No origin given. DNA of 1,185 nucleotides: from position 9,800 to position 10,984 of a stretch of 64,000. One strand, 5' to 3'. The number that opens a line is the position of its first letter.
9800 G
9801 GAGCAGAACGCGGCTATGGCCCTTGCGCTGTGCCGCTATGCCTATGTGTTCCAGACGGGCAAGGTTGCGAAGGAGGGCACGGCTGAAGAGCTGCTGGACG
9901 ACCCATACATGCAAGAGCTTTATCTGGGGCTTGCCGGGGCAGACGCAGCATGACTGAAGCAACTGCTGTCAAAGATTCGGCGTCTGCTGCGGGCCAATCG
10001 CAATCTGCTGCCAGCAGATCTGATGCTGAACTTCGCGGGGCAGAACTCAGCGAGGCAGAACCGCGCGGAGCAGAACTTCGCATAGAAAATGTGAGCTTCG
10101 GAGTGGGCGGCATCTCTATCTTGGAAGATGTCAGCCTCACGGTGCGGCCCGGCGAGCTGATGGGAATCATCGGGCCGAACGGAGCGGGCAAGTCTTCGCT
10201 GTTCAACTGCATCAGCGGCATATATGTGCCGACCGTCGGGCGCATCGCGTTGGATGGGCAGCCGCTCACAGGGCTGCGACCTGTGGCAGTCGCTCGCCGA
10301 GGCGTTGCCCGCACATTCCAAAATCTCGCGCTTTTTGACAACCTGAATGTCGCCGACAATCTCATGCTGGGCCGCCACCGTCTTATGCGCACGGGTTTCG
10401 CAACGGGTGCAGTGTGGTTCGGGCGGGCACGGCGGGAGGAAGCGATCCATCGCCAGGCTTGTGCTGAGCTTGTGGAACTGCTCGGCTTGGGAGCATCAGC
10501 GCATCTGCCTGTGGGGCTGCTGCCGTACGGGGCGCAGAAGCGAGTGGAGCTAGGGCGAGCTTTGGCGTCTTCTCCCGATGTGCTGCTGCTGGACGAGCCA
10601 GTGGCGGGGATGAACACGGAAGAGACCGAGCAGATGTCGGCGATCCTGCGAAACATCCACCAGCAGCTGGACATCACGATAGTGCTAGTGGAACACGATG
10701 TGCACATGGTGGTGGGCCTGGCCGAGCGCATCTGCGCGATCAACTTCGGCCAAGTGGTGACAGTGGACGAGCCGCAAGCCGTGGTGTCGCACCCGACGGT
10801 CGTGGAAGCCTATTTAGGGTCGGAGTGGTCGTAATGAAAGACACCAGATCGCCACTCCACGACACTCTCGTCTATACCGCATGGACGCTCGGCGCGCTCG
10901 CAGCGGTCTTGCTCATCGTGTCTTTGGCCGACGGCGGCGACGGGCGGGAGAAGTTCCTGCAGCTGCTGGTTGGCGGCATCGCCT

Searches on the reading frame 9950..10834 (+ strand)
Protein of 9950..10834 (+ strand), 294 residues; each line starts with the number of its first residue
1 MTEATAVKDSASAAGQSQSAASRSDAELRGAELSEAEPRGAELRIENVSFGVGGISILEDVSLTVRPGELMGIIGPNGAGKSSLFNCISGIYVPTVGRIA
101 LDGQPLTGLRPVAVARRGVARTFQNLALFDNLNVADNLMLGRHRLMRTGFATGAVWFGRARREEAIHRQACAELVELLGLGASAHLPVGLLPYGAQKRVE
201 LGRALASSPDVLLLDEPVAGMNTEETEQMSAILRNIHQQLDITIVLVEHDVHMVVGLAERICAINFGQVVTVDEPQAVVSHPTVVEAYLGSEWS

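Call 83: search_protein_families(library=pfam, proteins=[window:9950-10834:+], max_evalue=0.001)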
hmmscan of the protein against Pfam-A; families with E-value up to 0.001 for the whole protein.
window:9950-10834:+ (294 aa): 4 families
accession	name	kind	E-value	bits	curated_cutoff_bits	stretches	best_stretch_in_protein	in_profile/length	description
PF00005.33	ABC_tran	-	4.9e-30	105.4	25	1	58-219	1-137/137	ABC transporter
PF13304.12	AAA_21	-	1e-05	26.2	27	1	70-91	1-22/304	AAA domain, putative AbiEii toxin, Type IV TA system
PF12399.14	BCA_ABC_TP_C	-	6.9e-05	22.8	25.5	1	275-292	8-25/27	Branched-chain amino acid ATP-binding cassette transporter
PF13476.12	AAA_23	-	0.00019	22.5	27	1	60-89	12-40/201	AAA domain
